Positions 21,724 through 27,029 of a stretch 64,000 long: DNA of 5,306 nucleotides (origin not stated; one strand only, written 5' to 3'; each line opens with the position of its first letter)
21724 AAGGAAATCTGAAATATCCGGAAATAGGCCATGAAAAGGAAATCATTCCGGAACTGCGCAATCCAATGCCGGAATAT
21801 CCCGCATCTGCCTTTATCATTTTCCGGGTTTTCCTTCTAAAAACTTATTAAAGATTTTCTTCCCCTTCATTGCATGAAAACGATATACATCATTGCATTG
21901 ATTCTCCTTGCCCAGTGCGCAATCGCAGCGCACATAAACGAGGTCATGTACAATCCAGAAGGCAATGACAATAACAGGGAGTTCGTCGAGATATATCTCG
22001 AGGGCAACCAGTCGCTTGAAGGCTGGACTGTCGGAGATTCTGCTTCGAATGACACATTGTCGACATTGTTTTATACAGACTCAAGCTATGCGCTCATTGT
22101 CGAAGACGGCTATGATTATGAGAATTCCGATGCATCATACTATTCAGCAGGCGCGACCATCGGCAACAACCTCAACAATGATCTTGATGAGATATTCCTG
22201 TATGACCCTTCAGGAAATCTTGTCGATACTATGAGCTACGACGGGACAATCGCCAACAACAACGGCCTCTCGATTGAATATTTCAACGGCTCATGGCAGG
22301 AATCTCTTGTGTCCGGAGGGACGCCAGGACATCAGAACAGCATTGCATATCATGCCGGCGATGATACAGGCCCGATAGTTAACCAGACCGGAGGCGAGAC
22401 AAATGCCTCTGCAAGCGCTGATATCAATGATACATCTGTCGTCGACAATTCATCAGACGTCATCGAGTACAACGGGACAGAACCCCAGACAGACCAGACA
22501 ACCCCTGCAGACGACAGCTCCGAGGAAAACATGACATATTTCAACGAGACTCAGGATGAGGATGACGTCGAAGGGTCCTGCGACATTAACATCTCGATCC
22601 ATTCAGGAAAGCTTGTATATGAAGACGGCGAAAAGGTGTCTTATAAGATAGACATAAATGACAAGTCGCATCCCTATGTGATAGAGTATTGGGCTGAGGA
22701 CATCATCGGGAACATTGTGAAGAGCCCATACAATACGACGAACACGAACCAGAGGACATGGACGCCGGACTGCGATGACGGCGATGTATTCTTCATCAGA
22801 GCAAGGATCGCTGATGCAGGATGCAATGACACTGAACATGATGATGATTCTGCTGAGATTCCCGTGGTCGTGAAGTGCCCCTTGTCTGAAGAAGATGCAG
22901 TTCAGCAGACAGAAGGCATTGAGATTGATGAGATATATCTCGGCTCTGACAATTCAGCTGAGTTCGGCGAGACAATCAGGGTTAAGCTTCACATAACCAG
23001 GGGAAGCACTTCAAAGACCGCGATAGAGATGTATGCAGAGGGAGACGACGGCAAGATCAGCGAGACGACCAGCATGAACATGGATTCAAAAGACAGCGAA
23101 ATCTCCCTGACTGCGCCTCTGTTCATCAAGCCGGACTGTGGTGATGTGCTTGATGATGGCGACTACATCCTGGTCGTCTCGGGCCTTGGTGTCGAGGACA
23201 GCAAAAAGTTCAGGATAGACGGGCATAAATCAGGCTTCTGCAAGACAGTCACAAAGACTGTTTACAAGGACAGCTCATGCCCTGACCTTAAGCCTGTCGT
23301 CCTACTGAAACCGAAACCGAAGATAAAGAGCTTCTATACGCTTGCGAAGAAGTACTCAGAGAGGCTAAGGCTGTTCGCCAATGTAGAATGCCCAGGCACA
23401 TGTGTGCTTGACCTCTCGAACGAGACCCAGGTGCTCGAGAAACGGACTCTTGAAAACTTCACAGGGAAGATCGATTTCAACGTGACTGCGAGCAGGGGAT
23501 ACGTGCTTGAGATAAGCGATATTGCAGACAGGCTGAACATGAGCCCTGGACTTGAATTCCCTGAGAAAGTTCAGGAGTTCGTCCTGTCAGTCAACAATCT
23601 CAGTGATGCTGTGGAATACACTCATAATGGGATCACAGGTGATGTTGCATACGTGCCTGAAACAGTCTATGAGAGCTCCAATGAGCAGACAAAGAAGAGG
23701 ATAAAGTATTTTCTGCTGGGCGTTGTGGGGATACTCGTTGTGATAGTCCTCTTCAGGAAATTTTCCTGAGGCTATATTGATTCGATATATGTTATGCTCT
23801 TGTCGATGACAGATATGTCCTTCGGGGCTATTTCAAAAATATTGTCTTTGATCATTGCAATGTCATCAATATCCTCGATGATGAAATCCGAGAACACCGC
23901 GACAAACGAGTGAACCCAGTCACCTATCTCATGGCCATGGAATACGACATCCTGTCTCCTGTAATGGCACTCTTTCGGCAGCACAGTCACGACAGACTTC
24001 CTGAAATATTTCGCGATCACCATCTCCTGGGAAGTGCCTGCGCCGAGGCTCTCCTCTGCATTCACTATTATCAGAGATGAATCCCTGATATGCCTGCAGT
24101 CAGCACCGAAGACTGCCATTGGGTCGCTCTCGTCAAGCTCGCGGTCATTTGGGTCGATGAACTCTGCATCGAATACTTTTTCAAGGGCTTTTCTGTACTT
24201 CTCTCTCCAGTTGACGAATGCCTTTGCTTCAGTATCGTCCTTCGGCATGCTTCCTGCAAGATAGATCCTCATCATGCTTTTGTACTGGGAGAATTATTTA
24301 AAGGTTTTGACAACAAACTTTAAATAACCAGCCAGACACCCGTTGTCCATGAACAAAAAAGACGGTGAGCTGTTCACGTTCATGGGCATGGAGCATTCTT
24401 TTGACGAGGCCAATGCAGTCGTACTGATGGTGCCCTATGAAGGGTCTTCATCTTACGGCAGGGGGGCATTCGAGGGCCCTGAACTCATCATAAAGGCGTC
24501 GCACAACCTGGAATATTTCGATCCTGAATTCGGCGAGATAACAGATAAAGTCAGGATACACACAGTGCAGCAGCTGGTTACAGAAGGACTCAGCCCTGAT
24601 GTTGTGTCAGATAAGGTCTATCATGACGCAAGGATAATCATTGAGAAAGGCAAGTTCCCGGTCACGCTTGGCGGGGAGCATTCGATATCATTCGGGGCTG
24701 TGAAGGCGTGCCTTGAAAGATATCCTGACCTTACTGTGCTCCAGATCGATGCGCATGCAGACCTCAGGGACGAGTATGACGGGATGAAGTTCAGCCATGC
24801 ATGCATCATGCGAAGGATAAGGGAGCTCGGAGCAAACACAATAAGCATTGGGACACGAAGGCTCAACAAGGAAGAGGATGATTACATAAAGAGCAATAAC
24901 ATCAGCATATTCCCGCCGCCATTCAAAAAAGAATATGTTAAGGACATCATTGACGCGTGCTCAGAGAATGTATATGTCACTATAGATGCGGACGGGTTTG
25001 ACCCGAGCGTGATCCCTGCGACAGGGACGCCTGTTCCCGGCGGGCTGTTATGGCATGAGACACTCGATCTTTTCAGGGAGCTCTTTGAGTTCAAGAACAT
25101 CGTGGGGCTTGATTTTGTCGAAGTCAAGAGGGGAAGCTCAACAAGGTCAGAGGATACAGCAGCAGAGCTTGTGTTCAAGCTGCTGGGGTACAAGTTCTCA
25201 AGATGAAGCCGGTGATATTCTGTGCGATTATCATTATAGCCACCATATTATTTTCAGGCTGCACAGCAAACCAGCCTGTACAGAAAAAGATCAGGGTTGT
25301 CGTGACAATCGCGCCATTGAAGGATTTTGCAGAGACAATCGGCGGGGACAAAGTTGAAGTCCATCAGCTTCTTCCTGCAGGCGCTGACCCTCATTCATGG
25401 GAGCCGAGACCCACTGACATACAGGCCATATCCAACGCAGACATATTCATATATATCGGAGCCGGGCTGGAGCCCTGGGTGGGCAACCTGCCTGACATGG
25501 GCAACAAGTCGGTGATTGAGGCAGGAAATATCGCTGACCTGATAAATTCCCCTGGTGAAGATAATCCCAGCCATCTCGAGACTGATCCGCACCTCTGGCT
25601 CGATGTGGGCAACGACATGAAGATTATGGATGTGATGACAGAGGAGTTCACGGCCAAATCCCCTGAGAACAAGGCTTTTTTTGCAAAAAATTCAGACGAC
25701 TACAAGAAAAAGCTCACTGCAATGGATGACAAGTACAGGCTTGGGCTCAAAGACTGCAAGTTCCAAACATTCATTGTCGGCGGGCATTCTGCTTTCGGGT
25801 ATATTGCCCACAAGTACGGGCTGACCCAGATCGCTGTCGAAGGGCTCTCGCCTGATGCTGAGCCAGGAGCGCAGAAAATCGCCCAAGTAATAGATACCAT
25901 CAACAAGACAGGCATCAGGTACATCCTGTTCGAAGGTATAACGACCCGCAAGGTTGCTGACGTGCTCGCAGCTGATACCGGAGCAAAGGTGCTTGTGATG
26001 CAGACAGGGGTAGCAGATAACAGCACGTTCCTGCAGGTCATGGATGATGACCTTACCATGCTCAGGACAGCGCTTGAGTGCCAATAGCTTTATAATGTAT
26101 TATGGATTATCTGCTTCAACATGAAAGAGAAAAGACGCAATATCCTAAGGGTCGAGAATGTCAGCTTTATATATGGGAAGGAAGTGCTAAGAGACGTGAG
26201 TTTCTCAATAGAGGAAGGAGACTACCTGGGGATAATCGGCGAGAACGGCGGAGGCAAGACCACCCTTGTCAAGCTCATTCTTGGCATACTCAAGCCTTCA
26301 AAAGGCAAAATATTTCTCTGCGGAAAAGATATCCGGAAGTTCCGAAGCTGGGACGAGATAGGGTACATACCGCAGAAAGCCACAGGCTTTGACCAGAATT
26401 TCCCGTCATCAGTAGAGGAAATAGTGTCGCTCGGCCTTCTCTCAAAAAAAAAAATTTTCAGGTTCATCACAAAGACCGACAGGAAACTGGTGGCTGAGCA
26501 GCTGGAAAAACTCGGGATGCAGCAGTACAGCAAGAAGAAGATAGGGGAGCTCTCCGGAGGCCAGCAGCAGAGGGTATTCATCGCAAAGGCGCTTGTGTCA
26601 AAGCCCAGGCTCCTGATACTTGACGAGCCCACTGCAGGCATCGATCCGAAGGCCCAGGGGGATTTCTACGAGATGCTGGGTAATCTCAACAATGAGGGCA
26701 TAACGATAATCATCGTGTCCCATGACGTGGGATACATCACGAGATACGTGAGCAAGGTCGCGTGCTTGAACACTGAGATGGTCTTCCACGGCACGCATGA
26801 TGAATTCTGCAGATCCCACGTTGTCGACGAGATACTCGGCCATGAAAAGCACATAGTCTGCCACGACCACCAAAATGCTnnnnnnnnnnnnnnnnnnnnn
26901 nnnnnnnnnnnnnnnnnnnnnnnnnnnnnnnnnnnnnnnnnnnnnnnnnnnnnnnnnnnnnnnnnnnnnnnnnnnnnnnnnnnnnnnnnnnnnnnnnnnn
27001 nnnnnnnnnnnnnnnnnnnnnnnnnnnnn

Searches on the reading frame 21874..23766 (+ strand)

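Call 4: search_protein_families(library=pfam, proteins=[window:21874-23766:+], max_evalue=0.01)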
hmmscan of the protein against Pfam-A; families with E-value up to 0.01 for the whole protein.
window:21874-23766:+ (631 aa): 1 family
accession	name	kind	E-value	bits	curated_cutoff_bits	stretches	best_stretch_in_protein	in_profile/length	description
PF00932.25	LTD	-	4.3e-10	40.4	34.3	1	20-122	9-107/109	Lamin Tail Domain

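Call 6: search_protein_families(library=ncbifam, proteins=[window:21874-23766:+], max_evalue=1)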
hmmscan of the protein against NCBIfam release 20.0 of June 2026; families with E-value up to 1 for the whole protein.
window:21874-23766:+ (631 aa): 2 families
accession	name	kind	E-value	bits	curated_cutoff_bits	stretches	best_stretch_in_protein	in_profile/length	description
NF045849.1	ICE_MMCAP2_0565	equivalog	0.08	12.6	40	1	604-627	50-73/80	Mbov_0395 family pilin-like conjugal transfer protein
NF033486.1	harvest_ssl1498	equivalog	0.16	11.9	45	1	598-626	17-45/53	photosystem II assembly protein Psb34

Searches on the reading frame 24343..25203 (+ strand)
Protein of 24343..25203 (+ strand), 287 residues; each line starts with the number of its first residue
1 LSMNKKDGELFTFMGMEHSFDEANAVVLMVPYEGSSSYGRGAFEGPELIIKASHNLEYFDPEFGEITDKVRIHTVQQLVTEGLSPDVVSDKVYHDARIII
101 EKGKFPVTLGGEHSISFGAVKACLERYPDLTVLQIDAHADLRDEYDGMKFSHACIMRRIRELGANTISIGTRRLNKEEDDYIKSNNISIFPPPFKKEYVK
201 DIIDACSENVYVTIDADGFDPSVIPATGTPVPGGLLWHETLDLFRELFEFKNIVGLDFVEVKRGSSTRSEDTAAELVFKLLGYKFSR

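Call 10: search_protein_families(library=pfam, proteins=[window:24343-25203:+], max_evalue=0.001)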
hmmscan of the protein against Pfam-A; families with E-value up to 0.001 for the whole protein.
window:24343-25203:+ (287 aa): 1 family
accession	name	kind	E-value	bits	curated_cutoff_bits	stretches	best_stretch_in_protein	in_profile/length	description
PF00491.26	Arginase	-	1.2e-60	205.8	22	1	24-279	2-276/280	Arginase family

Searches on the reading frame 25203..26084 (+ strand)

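Call 10: search_protein_families(library=pfam, proteins=[window:25203-26084:+], max_evalue=0.001)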
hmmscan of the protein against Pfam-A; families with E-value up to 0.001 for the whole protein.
window:25203-26084:+ (294 aa): 1 family
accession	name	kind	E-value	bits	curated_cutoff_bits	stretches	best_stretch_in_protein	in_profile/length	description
PF01297.22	ZnuA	-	8e-71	239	29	1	32-290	1-263/263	Zinc-uptake complex component A periplasmic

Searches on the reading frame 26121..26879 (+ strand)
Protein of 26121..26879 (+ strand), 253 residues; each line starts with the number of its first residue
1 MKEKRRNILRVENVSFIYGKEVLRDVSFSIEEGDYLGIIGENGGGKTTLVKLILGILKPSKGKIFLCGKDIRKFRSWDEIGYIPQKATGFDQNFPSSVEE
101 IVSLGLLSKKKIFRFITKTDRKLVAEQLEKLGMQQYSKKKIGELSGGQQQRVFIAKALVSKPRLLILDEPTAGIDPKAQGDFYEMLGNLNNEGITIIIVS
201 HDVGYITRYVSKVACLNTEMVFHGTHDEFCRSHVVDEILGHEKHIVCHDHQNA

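Call 10: search_protein_families(library=pfam, proteins=[window:26121-26879:+], max_evalue=0.001)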
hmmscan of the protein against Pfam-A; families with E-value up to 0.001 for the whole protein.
window:26121-26879:+ (253 aa): 4 families
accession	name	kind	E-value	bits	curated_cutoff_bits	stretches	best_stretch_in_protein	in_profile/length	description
PF00005.33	ABC_tran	-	9.3e-34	117.4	25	1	23-172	1-137/137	ABC transporter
PF13304.12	AAA_21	-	7.5e-13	49.6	27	1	140-203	234-300/304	AAA domain, putative AbiEii toxin, Type IV TA system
PF13558.12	SbcC_Walker_B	-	0.00025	21.7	27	0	123-186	12-88/90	SbcC/RAD50-like, Walker B motif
PF02463.25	SMC_N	-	0.00026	20.9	40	0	136-207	135-203/220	RecF/RecN/SMC N terminal domain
